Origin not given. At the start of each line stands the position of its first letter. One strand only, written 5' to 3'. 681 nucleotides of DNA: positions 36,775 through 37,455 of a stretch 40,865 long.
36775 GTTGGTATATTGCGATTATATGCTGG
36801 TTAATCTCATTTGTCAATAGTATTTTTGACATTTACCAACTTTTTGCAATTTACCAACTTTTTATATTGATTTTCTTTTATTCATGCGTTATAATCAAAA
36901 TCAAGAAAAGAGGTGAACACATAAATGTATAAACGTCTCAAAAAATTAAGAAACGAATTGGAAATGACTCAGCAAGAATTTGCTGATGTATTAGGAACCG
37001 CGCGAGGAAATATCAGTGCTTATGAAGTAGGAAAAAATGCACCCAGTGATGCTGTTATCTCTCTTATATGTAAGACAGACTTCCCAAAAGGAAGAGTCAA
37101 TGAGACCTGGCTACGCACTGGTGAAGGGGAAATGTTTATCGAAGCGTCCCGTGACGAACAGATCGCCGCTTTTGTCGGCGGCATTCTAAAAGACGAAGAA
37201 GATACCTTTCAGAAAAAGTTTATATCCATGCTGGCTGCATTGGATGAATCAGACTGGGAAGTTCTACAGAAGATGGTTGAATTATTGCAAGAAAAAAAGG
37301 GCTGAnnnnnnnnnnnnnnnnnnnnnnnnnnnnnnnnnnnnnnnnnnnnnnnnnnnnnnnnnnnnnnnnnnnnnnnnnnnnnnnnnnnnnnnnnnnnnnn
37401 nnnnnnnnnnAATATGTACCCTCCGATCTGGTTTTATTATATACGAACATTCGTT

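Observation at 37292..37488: LexA-box promoter driving an unannotated 34-codon ORF next to a non-cleavable repressor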

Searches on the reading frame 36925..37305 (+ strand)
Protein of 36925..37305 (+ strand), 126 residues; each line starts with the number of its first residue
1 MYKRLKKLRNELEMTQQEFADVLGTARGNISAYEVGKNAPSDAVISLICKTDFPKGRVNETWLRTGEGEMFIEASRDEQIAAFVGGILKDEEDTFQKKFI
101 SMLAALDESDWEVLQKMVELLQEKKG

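Call 6: search_protein_families(library=pfam, proteins=[window:36925-37305:+], max_evalue=0.01)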
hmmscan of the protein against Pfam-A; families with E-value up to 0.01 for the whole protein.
window:36925-37305:+ (126 aa): 4 families
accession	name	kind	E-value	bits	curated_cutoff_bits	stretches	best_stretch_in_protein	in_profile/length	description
PF01381.28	HTH_3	-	5.2e-11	42.8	23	1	5-50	1-46/55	Helix-turn-helix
PF12844.13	HTH_19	-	5.5e-08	33.1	30.2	1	2-43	1-43/64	Helix-turn-helix domain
PF13560.12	HTH_31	-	3.2e-05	24.6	27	1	4-50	5-52/64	Helix-turn-helix domain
PF15731.11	MqsA_antitoxin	-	8.7e-05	23.1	30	1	5-48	74-117/131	Antitoxin component of bacterial toxin-antitoxin system, MqsA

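Call 7: search_protein_families(library=phrogs, proteins=[window:36925-37305:+], max_evalue=0.01)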
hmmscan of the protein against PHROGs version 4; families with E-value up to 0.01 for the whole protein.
window:36925-37305:+ (126 aa): 16 families
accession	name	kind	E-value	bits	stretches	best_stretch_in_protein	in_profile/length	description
phrog_8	-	transcription regulation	8.2e-14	52.8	1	2-107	78-258/346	transcriptional regulator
phrog_4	-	transcription regulation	7.9e-12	45.8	1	2-88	138-205/400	transcriptional repressor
phrog_2328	-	transcription regulation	1.7e-08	35.3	1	3-69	18-80/128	transcriptional repressor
phrog_3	-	transcription regulation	1.2e-07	32.9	1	1-73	89-155/430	transcriptional repressor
phrog_2967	-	transcription regulation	1.2e-07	32.5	1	2-80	12-79/225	transcriptional regulator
phrog_147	-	transcription regulation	3.6e-07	31.5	1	2-67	6-70/100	transcriptional regulator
phrog_2104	-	unknown function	5.8e-07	30.7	1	3-48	42-87/103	-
phrog_2439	-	transcription regulation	9.3e-07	29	1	3-50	10-57/367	transcriptional regulator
phrog_7241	-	transcription regulation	0.00025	22.1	1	5-49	66-110/122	transcriptional regulator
phrog_3037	-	transcription regulation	0.00029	21.7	1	3-117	29-122/189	transcriptional repressor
phrog_2339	-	DNA, RNA and nucleotide metabolism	0.00056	20.9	1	3-51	28-78/98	HTH DNA binding protein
phrog_19114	-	unknown function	0.0012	19.9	1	5-48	76-119/135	-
phrog_9710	-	unknown function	0.0024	18.9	1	17-75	31-87/95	-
phrog_4836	-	transcription regulation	0.0037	17.8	1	2-47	77-123/194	CII-like regulator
phrog_1373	-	transcription regulation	0.0047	17.9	1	5-41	68-104/166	transcriptional regulator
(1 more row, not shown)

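Call 26: find_homologous_proteins(query=window:36925-37302:+, max_evalue=0.00001)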
Query window:36925-37302:+ (126 aa): 2187 proteins with E <= 0.00001 among 2191 candidates; the best 120 are listed.
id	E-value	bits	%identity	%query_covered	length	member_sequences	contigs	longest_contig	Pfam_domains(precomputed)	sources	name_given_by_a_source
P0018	1.6e-75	269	100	100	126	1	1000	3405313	PF12844.14,PF01381.29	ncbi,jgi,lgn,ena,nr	ncbi:MAG: helix-turn-helix transcriptional regulator [Blautia sp.]|jgi:transcriptional regulator wit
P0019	1.7e-75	269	100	100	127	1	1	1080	PF12844.14,PF01381.29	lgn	-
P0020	2.1e-75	268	100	100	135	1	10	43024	PF12844.14,PF01381.29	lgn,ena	-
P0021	2.1e-75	268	100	100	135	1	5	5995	PF12844.14,PF01381.29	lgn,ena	-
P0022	2.2e-75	268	99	100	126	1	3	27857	PF12844.14,PF01381.29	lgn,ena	-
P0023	2.5e-75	268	100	100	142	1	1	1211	PF12844.14,PF01381.29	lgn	-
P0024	3.1e-75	268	99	100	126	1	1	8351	PF12844.14,PF01381.29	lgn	-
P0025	4.3e-75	267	99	100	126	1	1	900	PF12844.14,PF01381.29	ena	-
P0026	4.3e-75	267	99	100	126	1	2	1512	PF12844.14,PF01381.29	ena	-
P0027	4.3e-75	267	99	100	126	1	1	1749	PF12844.14,PF01381.29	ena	-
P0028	5.8e-75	267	99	100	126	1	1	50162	PF12844.14,PF01381.29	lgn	-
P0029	5.8e-75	267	99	100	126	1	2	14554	PF12844.14,PF01381.29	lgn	-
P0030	5.9e-75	267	99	100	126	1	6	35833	PF12844.14,PF01381.29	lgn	-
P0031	5.9e-75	267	99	100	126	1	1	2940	PF12844.14,PF01381.29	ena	-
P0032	5.9e-75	267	99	100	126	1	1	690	PF12844.14,PF01381.29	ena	-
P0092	1.3e-54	201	55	98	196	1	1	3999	PF12844.14,PF20432.5,PF01381.29,PF22495.3,PF15731.12,PF07022.20,PF13560.13,PF13443.13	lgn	-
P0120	2.5e-49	184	71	99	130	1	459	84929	PF12844.14,PF01381.29,PF13560.13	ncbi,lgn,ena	ncbi:MAG: helix-turn-helix transcriptional regulator [Blautia wexlerae]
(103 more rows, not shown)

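Call 41: search_solved_structures(query=window:36925-37302:+, max_evalue=0.01, show_alignments=2)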
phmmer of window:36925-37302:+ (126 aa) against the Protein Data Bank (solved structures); distinct sequences matched with E-value up to 0.01: 3.
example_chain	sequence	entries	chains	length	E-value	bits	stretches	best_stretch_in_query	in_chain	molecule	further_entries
2p5t_A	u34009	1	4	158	3.1e-05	27.3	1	3-50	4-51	Putative transcriptional regulator PezA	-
8tac_A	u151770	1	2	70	0.00014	25.3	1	3-48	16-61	DBP48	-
9k3w_A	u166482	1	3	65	0.0056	20.1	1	3-42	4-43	Transcriptional regulator, PbsX family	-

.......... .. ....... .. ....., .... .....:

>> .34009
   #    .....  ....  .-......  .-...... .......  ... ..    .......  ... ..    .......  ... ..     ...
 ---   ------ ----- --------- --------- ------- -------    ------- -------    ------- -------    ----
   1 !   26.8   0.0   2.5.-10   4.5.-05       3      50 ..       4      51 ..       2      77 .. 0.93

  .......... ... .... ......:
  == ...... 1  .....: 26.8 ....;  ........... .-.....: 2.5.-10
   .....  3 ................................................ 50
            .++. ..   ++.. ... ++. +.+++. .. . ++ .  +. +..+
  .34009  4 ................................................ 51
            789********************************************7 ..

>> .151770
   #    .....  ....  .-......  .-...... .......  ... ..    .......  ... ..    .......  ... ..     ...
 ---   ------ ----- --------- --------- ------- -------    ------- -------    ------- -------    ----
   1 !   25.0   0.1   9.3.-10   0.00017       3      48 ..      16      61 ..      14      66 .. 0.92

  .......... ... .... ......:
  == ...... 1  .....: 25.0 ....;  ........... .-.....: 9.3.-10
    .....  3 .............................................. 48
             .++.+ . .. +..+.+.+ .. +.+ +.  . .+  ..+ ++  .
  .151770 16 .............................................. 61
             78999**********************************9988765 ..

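Call 58: predict_structure(alignment_id=A4)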
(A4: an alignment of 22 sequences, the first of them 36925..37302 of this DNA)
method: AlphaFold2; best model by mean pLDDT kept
length: 126 residues; sequences in the alignment: 22
mean_pLDDT: 85.3   pTM: 0.61
mean pLDDT of the five models: 85.3, 85.2, 81.6, 79.8, 78.9
residues with pLDDT >= 90: 37; 70-90: 86; 50-70: 3; < 50: 0
segments of 3 or more residues with pLDDT < 50: none
pLDDT, mean of each block of 10 residues (from residue 1): 91 93 87 85 88 89 93 82 81 84 76 80 76
secondary structure, 60 per line:
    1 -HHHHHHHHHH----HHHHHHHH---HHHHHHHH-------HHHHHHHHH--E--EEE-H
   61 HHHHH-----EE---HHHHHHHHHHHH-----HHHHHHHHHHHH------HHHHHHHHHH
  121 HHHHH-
elements in order: H2-11 H16-23 H27-34 H42-50 E56-58 H60-65 H76-87 H93-104 H111-125

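Call 63: fold_search(model_id=the predicted structure, library=pdb)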
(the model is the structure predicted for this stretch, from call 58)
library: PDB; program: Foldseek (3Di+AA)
matches with E <= 10: 407; with E <= 0.001: 0
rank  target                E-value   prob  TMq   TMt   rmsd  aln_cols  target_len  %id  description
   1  7dlv_F                1.4e-02  0.99  0.40  0.36  10.6       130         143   19  shrimp dUTPase in complex with Stl (released 2021-12-01)
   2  6h4c_B                1.5e-02  0.98  0.37  0.32   8.3       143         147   13  A polyamorous repressor: deciphering the evolutionary strategy used by the phage-inducible chromosomal islands to spre (released 2019-08-28)
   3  9sf2_A                2.1e-02  0.99  0.43  0.45  14.3       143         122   22  Phage Phi106 repressor in complex with AimX (released 2026-01-14)
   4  7pwj_FFF              2.1e-02  0.98  0.41  0.35  10.9       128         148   19  dUTPase from human in complex with Stl (released 2022-12-28)
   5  6h4c_D                2.4e-02  0.97  0.37  0.32   8.3       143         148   13  A polyamorous repressor: deciphering the evolutionary strategy used by the phage-inducible chromosomal islands to spre (released 2019-08-28)
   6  7dlv_E                3.2e-02  0.93  0.37  0.33  11.2       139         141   17  shrimp dUTPase in complex with Stl (released 2021-12-01)
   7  2b5a_B                3.4e-02  1.00  0.37  0.60   1.0        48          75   38  C.BclI, Control Element of the BclI Restriction-Modification System (released 2006-01-03)
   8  6h4c_F                3.4e-02  0.98  0.41  0.36   8.4       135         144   15  A polyamorous repressor: deciphering the evolutionary strategy used by the phage-inducible chromosomal islands to spre (released 2019-08-28)
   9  6jq1_A                4.1e-02  0.95  0.34  0.33   9.5       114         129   16  Crystal Structure of DdrO from Deinococcus geothermalis (released 2019-08-28)
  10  6h4c_H                4.6e-02  0.97  0.41  0.36   8.4       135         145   15  A polyamorous repressor: deciphering the evolutionary strategy used by the phage-inducible chromosomal islands to spre (released 2019-08-28)
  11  2b5a_A                4.8e-02  1.00  0.36  0.58   1.1        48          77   38  C.BclI, Control Element of the BclI Restriction-Modification System (released 2006-01-03)
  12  8tac_A                4.8e-02  1.00  0.36  0.64   1.2        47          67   38  Designed DNA binding protein (released 2024-08-28)
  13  9iaq_A                4.8e-02  0.98  0.43  0.47  11.2       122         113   17  Arbitrium controls lysis-lysogeny through the activation of a small antirepressor protein in the majority of arbitrium (released 2026-01-14)
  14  6jq1_B                4.8e-02  0.97  0.42  0.41  10.3       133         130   15  Crystal Structure of DdrO from Deinococcus geothermalis (released 2019-08-28)
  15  7t8i_A                5.1e-02  1.00  0.35  0.65   1.4        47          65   34  Crystal structure of the ImmR transcriptional regulator DNA-binding domain of Bacillus subtilis (released 2022-03-16)
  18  9iaq_D                5.8e-02  0.97  0.39  0.42   9.8       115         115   18  Arbitrium controls lysis-lysogeny through the activation of a small antirepressor protein in the majority of arbitrium (released 2026-01-14)
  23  9iaq_B                6.5e-02  0.99  0.49  0.54  10.4       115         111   16  Arbitrium controls lysis-lysogeny through the activation of a small antirepressor protein in the majority of arbitrium (released 2026-01-14)
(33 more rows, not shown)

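Call 64: search_solved_structures(query=A3, max_evalue=1, show_alignments=0)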
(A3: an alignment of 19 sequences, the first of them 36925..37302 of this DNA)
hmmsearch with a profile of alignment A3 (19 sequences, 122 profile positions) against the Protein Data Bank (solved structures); distinct sequences matched with E-value up to 1: 78 (the best 60 are shown).
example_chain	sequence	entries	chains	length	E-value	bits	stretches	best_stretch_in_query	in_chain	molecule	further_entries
2p5t_A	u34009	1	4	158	2.6e-11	46.9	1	3-55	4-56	Putative transcriptional regulator PezA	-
8tac_A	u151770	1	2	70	2.2e-08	37.5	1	4-48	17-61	DBP48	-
9k3w_A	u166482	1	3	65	7.5e-08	35.8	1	2-52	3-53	Transcriptional regulator, PbsX family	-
9sf2_A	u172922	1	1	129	1e-06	32.1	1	4-66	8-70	Transcriptional regulator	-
1zug_A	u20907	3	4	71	1.1e-05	28.7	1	2-63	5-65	PHAGE 434 CRO PROTEIN | REGULATORY PROTEIN CRO | PROTEIN (434 CRO)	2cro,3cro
7t8i_A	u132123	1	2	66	2.1e-05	27.9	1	2-59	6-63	Phage element (ICEBs1)transcriptional regulator (Xre family)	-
1sq8_A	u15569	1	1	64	6.6e-05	26.3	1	1-62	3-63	dh434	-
2ppx_A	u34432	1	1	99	7.3e-05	26.1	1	4-41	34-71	Uncharacterized protein Atu1735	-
3mlf_A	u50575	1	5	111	7.5e-05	26.1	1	4-63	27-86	transcriptional regulator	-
7pwx_CCC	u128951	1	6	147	0.00013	25.3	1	5-40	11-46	Orf20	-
8c8i_D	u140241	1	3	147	0.00013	25.3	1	5-40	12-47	Orf20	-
7pwj_CCC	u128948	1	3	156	0.00014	25.2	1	5-40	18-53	Orf20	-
6h49_A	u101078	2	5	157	0.00014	25.2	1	5-40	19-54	Orf20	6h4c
7dlv_D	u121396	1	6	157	0.00015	25.2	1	5-40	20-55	Orf20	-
8p8o_H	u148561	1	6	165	0.00015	25.1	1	5-40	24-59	Orf20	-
9iaq_A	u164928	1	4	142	0.0062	19.9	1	4-50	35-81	HTH cro/C1-type domain-containing protein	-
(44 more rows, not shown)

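Call 84: find_encoding_contigs(protein=P0120, flank=1500, max_places=2)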
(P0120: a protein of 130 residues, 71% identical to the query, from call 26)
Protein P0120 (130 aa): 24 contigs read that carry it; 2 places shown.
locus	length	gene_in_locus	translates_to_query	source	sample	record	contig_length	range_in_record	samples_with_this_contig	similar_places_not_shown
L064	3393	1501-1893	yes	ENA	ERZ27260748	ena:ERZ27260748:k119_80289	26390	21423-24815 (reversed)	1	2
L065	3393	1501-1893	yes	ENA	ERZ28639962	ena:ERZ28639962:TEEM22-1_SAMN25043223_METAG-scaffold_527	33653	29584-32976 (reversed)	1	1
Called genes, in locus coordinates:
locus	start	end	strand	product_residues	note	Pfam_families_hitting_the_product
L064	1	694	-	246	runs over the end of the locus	PF02498:Bro-N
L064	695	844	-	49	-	-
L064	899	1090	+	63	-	-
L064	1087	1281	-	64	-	-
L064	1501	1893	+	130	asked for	PF01381:HTH_3, PF12844:HTH_19 (weak), PF13560:HTH_31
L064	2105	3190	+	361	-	PF04471:Mrr_cat, PF22722:NA-iREase1, PF09397:FtsK_gamma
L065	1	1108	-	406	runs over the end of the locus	-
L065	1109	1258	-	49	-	-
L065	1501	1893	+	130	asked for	PF01381:HTH_3, PF12844:HTH_19 (weak), PF13560:HTH_31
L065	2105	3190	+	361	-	PF04471:Mrr_cat, PF22722:NA-iREase1, PF09397:FtsK_gamma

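Call 85: find_encoding_contigs(protein=P0092, flank=1500, max_places=2)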
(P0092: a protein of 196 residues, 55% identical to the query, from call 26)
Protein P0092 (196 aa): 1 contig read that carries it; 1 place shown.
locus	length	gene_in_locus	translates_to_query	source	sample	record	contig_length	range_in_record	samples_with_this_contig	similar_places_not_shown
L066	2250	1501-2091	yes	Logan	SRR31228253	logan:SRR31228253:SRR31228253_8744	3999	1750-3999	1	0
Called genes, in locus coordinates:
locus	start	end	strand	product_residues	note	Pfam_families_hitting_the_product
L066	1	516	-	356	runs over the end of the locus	PF02899:Phage_int_SAM_1 (weak), PF13495:Phage_int_SAM_4, PF24624:Int_N (faint), PF00589:Phage_integrase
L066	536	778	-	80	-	-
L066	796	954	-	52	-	-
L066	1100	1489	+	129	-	PF12844:HTH_19, PF01381:HTH_3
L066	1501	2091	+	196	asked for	PF01381:HTH_3, PF07022:Phage_CI_repr (faint), PF12844:HTH_19, PF13443:HTH_26 (faint), PF13560:HTH_31, PF01381:HTH_3, PF12844:HTH_19, PF13560:HTH_31, +3 more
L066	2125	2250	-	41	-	?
